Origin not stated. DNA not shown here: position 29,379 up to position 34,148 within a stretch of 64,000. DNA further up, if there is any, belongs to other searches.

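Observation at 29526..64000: ORF of more than 34.4 kb encoding an apparently cysteine-free beta-helical protein that is not a classical autotransporter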

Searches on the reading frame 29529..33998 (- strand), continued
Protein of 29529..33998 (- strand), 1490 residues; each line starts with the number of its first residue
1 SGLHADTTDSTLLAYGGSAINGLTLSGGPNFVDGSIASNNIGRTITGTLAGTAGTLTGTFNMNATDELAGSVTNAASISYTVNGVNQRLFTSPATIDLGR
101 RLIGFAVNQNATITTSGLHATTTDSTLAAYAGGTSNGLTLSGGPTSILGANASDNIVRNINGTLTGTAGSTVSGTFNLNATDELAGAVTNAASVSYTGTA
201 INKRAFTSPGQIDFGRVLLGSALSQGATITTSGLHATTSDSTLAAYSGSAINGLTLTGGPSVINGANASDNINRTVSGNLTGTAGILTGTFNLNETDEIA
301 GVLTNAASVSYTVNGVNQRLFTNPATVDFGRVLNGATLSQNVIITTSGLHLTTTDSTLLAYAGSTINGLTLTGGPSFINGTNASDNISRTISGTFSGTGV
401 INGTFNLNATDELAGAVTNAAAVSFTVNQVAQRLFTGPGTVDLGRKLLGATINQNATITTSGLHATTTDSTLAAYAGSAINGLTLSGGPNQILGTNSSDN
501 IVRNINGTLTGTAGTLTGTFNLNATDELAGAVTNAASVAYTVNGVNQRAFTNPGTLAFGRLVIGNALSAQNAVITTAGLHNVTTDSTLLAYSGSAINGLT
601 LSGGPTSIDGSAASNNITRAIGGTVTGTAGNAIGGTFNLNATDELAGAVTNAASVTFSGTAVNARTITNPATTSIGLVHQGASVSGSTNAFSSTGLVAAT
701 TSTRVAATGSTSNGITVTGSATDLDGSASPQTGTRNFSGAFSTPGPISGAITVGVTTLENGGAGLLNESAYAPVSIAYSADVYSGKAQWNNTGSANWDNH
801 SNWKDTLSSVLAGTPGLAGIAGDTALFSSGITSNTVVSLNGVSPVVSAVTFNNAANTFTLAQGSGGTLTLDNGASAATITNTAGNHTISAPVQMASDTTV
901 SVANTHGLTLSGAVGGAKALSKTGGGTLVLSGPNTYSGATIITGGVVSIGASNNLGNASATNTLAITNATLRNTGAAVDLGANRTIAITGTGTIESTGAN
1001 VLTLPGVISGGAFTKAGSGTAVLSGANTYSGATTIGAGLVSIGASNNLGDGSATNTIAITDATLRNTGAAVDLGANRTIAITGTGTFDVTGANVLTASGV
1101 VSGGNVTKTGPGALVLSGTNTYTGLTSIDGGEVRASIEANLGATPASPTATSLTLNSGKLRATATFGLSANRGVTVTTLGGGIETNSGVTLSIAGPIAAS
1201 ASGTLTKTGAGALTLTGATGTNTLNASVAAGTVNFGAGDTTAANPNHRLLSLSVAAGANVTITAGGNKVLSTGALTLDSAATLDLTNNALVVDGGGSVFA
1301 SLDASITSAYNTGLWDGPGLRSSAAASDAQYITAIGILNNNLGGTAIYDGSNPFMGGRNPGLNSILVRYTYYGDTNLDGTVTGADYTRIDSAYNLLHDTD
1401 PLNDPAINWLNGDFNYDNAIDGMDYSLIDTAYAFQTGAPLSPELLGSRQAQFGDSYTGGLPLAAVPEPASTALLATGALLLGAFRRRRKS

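Call 15: find_homologous_proteins(query=window:29529-33998:-, max_evalue=0.00001)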
Query window:29529-33998:- (1490 aa): 210 proteins with E <= 0.00001 among 8000 candidates; the best 120 are listed.
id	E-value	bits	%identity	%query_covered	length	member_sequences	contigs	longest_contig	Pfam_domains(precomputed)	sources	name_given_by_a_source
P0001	3.4e-170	587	43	66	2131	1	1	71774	PF12951.14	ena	-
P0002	7.0e-95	337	44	15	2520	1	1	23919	PF12951.14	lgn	-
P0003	8.8e-81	291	36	24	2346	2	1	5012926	PF12951.14,PF13018.12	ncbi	ncbi:fibronectin-binding autotransporter adhesin [Luteibacter sp. HA06]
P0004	5.2e-80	288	47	18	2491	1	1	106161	PF12951.14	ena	-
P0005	5.3e-80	288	34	23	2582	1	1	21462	PF12951.14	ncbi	ncbi:MAG: autotransporter-associated beta strand repeat-containing protein [Chthoniobacterales bacte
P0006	2.2e-70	256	35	50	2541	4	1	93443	PF12951.14,PF03797.26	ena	-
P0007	1.1e-68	251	43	38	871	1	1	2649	PF12951.14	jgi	-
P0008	2.2e-68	250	41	22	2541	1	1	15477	PF12951.14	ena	-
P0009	1.0e-65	241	36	61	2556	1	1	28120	PF12951.14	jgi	-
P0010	6.0e-65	238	40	22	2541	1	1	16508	PF12951.14,PF03797.26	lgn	-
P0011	4.5e-58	215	39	25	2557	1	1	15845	PF12951.14,PF18886.7,PF18657.7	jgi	-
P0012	1.0e-51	194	45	22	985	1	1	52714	PF12951.14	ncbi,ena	-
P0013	3.4e-50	189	41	30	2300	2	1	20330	PF03797.26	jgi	jgi:fibronectin-binding autotransporter adhesin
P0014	4.4e-48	182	41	30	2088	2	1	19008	PF03797.26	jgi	jgi:uncharacterized protein YhjY with autotransporter beta-barrel domain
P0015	3.3e-46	176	35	24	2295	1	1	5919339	PF12951.14,PF07589.17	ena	-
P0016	9.3e-41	158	34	18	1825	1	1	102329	PF12951.14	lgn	-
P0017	1.2e-40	158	36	15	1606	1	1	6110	PF12951.14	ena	-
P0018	9.3e-40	155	32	38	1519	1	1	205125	PF12951.14,PF00404.25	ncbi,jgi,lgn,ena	jgi:autotransporter-associated beta strand protein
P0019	3.2e-38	150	37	35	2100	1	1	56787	PF03797.26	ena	-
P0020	1.0e-37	148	32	22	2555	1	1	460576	PF12951.14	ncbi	ncbi:autotransporter-associated beta strand repeat-containing protein, partial [Pseudoxanthobacter s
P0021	5.0e-37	146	40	17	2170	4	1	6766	PF12951.14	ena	-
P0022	3.2e-36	143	38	23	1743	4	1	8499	PF12951.14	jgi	-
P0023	3.6e-36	143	44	14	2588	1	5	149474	PF12951.14,PF07589.17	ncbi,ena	-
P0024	6.0e-36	142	34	35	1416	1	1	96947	PF12951.14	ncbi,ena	-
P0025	1.7e-35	141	34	18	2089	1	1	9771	PF12951.14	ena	-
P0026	2.6e-34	137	39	17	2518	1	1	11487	PF12951.14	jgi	jgi:autotransporter-associated beta strand protein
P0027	6.3e-34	135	42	19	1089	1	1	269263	PF07589.17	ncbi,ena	-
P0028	6.8e-33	132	35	32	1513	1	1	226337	PF12951.14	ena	-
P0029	4.6e-32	129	38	26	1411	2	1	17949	PF12951.14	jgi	jgi:autotransporter-associated beta strand protein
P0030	6.7e-32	129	32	23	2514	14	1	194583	PF12951.14,PF13018.12,PF18883.7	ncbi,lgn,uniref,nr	ncbi:hypothetical protein LMG6001_04979 [Achromobacter insolitus]|uniref:autotransporter-associated 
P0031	1.6e-31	127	34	24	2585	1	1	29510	PF12951.14,PF03797.26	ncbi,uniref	ncbi:autotransporter-associated beta strand repeat-containing protein [Aquabacter sp. CN5-332]|unire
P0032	1.6e-30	124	37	17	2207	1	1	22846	PF12951.14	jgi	-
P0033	2.4e-30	123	41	18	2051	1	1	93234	PF12951.14,PF07589.17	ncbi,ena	-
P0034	1.1e-29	121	37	17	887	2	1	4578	PF12951.14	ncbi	-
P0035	6.9e-29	119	29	82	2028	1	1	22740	PF12951.14,PF07589.17,PF24251.2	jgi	jgi:autotransporter-associated beta strand protein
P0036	1.4e-28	118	42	15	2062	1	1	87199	PF12951.14,PF00404.25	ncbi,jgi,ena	jgi:autotransporter-associated beta strand protein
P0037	3.3e-28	116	37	9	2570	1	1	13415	PF12951.14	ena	-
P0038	4.4e-28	116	34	29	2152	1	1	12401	PF12951.14,PF00404.25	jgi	-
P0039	8.1e-28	115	30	18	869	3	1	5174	PF12951.14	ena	-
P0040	8.7e-28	115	45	16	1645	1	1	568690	PF12951.14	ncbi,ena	-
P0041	1.5e-27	114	40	20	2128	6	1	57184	PF12951.14,PF00404.25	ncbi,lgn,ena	-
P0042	2.7e-27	113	35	15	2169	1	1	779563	PF12951.14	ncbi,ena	-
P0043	6.6e-26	109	40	19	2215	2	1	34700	PF12951.14,PF07589.17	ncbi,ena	-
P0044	1.4e-24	104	35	32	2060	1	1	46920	PF12951.14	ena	-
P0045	1.6e-24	104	31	15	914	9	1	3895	PF12951.14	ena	-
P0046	3.0e-24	103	35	23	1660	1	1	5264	PF07589.17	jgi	jgi:T5SS/PEP-CTERM-associated repeat protein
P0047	3.0e-24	103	31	30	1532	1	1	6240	PF12951.14,PF03797.26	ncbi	-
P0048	4.0e-24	103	40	19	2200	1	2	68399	PF12951.14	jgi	jgi:fibronectin-binding autotransporter adhesin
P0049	5.7e-24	102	30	34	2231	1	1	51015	PF12951.14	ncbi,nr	ncbi:MAG TPA: autotransporter-associated beta strand repeat-containing protein [Tepidisphaeraceae ba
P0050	7.2e-24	102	33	34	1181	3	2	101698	PF07589.17,PF00404.25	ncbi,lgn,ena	-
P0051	2.1e-23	100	42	14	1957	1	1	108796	PF12951.14,PF07589.17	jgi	jgi:fibronectin-binding autotransporter adhesin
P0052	2.8e-23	100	39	17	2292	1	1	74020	PF12951.14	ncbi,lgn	-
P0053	3.8e-23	100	41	23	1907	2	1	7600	PF12951.14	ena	-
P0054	3.9e-23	100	28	20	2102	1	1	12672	PF12951.14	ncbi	-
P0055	3.0e-22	97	35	21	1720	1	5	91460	PF12951.14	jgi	jgi:fibronectin-binding autotransporter adhesin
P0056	7.2e-22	95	34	21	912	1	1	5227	PF12951.14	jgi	jgi:fibronectin-binding autotransporter adhesin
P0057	1.3e-21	95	32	32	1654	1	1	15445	PF12951.14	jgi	jgi:autotransporter-associated beta strand protein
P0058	1.4e-21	94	36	27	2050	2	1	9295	PF12951.14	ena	-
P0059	2.3e-21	94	36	17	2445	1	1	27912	PF12951.14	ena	-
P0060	7.2e-21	92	40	11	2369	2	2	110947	PF12951.14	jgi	jgi:autotransporter-associated beta strand protein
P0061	7.8e-21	92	35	16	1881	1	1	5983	PF12951.14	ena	-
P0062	7.9e-21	92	39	21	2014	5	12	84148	PF12951.14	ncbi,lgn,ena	-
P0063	8.5e-21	92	38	16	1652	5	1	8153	PF12951.14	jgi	jgi:autotransporter-associated beta strand protein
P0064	9.3e-21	92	35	19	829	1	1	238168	PF12951.14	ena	-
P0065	1.0e-20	92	31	15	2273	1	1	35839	PF12951.14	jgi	jgi:autotransporter-associated beta strand protein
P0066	2.3e-20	90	32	20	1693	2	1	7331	PF06134.18,PF12951.14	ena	-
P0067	1.4e-19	88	35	29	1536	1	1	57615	PF12951.14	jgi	jgi:autotransporter-associated beta strand protein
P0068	2.1e-19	87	39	20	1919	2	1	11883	PF12951.14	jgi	jgi:autotransporter-associated beta strand protein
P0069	2.9e-19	87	35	22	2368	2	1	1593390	PF12951.14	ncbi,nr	ncbi:beta strand repeat-containing protein [Bordetella genomosp. 10]|nr:autotransporter-associated b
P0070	4.3e-19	86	36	13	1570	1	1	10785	PF12951.14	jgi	-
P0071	5.8e-19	86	29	21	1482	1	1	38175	PF12951.14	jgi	jgi:autotransporter-associated beta strand protein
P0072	6.3e-19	86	33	25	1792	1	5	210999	PF12951.14,PF03797.26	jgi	jgi:fibronectin-binding autotransporter adhesin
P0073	6.9e-19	86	35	24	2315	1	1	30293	PF12951.14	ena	-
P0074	1.7e-18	84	33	19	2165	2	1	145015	PF12951.14,PF07589.17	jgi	-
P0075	6.8e-18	82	29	48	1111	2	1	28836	PF12951.14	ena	-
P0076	1.1e-17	82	30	40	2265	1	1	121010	PF12951.14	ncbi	-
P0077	3.2e-17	80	33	17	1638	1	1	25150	PF12951.14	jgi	-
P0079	8.0e-17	79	34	22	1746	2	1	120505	PF12951.14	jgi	jgi:autotransporter-associated beta strand protein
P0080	1.2e-16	78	30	30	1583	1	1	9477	PF12951.14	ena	-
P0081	1.8e-16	77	34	14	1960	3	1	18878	PF12951.14,PF03797.26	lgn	-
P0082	3.8e-16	76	30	23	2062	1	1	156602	PF12951.14,PF03797.26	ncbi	ncbi:autotransporter domain-containing protein [Xanthobacteraceae bacterium A53D]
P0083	1.8e-15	74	35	17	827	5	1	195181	PF12951.14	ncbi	ncbi:MAG: autotransporter-associated beta strand repeat-containing protein [Pseudomonadota bacterium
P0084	2.3e-15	74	31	35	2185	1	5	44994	PF12951.14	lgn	-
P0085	3.1e-15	73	32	24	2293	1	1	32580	PF12951.14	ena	-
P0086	7.2e-15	72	34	23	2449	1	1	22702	PF12951.14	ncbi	-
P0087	8.1e-15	72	35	31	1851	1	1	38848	PF12951.14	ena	-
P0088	8.8e-15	72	33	18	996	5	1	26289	PF12951.14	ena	-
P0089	1.0e-14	72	32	16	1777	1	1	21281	PF12951.14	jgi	jgi:fibronectin-binding autotransporter adhesin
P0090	1.3e-14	71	32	18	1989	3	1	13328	PF12951.14,PF03797.26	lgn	-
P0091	1.6e-14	71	31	18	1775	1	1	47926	PF12951.14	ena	-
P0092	2.4e-14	70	32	18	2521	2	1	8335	PF12951.14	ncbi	-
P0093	5.7e-14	69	39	10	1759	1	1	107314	PF12951.14,PF13018.12,PF18883.7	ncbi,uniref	ncbi:autotransporter outer membrane beta-barrel domain-containing protein [Paraburkholderia diazotro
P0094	5.8e-14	69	32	24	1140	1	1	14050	PF12951.14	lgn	-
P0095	7.9e-14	69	32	16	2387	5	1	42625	PF12951.14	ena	-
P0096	1.9e-13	68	42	15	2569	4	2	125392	PF12951.14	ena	-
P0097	2.9e-13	67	38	15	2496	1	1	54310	PF12951.14,PF07691.18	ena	-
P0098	2.9e-13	67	29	39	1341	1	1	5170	PF12951.14,PF07589.17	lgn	-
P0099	9.9e-13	65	32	29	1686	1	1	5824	PF12951.14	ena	-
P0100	1.4e-12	65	34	18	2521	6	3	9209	PF12951.14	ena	-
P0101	1.6e-12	64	38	14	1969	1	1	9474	PF12951.14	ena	-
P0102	1.8e-12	64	35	23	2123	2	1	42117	PF12951.14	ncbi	-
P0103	5.8e-12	63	31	18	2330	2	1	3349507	PF12951.14,PF03797.26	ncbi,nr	ncbi:autotransporter-associated beta strand repeat-containing protein [Ensifer adhaerens]|nr:autotra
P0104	9.3e-12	62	33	32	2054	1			PF12951.14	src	-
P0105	1.3e-11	61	35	18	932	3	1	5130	PF07589.17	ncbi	-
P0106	1.7e-11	61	32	17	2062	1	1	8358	PF12951.14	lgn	-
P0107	1.9e-11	61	27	31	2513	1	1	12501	PF12951.14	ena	-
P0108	2.0e-11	61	30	29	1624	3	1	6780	PF12951.14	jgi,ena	jgi:autotransporter-associated beta strand protein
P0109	2.3e-11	61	33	16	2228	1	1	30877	PF12951.14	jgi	jgi:fibronectin-binding autotransporter adhesin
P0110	3.1e-11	60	36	19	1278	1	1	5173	PF12951.14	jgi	jgi:autotransporter-associated beta strand protein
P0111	3.3e-11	60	38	22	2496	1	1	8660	PF12951.14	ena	-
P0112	4.5e-11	60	34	24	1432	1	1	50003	PF12951.14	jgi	jgi:autotransporter-associated beta strand protein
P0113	5.0e-11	59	44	7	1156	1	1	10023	PF12951.14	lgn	-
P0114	5.2e-11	59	40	13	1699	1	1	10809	PF12951.14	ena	-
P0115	6.8e-11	59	36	16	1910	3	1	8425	PF12951.14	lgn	-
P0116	6.9e-11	59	37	14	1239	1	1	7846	PF12951.14,PF13018.12,PF03797.26,PF18883.7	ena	-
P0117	7.2e-11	59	32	34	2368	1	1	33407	PF12951.14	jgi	jgi:autotransporter-associated beta strand protein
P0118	1.5e-10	58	36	26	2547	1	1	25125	PF12951.14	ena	-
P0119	1.6e-10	58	28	32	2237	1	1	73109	PF12951.14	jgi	-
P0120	1.6e-10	58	36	21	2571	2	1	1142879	PF12951.14,PF19081.7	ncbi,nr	ncbi:MAG: autotransporter-associated beta strand repeat-containing protein [Lewinellaceae bacterium]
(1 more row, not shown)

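Call 18: find_encoding_contigs(protein=P0001, flank=10000, max_places=3)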
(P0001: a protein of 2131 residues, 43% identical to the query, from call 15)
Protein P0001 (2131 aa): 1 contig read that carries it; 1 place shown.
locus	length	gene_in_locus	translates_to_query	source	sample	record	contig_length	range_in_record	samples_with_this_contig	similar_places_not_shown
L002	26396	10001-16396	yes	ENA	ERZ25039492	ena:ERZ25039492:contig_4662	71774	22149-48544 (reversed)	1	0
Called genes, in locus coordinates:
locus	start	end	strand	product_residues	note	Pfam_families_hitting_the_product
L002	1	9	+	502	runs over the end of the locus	PF12951:PATR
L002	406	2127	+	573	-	-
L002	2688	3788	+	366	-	PF12951:PATR (weak)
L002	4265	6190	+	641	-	PF12951:PATR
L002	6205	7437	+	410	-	PF12951:PATR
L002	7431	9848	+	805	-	PF07177:Neuralized (faint)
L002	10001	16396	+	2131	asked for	PF12951:PATR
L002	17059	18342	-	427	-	PF13204:Apiosidase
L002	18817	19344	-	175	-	PF03734:YkuD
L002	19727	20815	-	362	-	PF13204:Apiosidase, PF12904:Collagen_bind_2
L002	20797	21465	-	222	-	PF13204:Apiosidase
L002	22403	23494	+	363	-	-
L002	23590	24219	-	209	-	-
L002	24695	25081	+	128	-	PF04237:YjbR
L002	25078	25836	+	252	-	PF01209:Ubie_methyltran, PF13489:Methyltransf_23, PF13649:Methyltransf_25, PF13847:Methyltransf_31, PF08241:Methyltransf_11, PF08242:Methyltransf_12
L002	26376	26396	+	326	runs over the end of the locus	PF00041:fn3, PF12733:Cadherin-like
